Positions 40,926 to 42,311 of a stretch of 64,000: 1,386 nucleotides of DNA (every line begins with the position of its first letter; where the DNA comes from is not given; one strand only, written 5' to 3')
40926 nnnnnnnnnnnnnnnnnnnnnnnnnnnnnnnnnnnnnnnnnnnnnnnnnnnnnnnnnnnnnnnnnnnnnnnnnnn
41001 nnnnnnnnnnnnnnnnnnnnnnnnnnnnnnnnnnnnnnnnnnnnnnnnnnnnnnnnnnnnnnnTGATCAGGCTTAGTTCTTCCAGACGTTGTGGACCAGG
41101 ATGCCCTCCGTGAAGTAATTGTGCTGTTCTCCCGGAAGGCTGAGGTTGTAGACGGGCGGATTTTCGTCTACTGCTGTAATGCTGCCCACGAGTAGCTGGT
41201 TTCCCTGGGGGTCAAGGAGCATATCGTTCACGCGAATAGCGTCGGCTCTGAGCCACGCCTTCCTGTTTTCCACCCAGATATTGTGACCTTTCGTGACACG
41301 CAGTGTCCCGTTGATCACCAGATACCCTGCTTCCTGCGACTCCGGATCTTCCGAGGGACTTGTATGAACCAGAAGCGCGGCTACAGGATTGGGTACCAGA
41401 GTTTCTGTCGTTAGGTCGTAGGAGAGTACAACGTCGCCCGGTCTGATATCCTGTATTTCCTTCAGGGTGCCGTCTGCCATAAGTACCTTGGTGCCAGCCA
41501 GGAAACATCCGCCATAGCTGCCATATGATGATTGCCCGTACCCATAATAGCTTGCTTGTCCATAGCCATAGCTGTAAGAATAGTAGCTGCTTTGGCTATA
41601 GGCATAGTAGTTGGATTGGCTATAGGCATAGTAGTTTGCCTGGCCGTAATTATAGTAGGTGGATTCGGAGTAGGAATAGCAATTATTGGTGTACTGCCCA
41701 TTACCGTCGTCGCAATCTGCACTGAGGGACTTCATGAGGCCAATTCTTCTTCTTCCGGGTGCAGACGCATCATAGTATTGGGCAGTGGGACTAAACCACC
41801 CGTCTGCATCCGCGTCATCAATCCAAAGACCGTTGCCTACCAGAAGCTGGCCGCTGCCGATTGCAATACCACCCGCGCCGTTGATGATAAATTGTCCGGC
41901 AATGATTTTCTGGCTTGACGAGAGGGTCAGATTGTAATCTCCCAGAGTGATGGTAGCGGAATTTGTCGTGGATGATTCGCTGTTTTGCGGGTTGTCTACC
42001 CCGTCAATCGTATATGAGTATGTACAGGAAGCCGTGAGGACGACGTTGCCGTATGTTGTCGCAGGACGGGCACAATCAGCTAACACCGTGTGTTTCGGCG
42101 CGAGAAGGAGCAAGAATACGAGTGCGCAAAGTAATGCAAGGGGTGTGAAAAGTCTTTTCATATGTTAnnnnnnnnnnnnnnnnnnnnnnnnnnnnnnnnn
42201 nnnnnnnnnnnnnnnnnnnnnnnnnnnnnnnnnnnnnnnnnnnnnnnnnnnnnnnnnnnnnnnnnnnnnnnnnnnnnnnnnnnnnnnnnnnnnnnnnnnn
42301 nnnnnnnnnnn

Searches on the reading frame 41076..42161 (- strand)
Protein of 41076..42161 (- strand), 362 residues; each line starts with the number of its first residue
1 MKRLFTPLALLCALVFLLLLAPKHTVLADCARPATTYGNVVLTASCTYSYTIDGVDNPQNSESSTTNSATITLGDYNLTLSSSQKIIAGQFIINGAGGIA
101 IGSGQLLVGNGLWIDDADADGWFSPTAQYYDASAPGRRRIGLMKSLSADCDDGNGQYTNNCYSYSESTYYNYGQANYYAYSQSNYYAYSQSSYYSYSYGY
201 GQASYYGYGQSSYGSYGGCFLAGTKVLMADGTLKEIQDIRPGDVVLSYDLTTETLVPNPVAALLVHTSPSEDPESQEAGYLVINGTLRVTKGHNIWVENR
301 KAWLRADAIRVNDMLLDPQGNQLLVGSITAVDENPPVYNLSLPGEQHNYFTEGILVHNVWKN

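Call 92: search_protein_families(library=pfam, proteins=[window:41076-42161:-], max_evalue=0.00001)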
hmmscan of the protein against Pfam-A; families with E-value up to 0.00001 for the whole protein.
window:41076-42161:- (362 aa): 3 families
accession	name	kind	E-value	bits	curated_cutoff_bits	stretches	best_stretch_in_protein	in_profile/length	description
PF07591.16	PT-HINT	-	1.5e-10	41.9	27.7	1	227-358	3-136/137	Pretoxin HINT domain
PF01079.26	Hint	-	6.4e-08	32.9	29.7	1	212-301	6-92/213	Hint module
PF05203.21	Hom_end_hint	-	2.4e-06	28.1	32.1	1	219-254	1-36/228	Hom_end-associated Hint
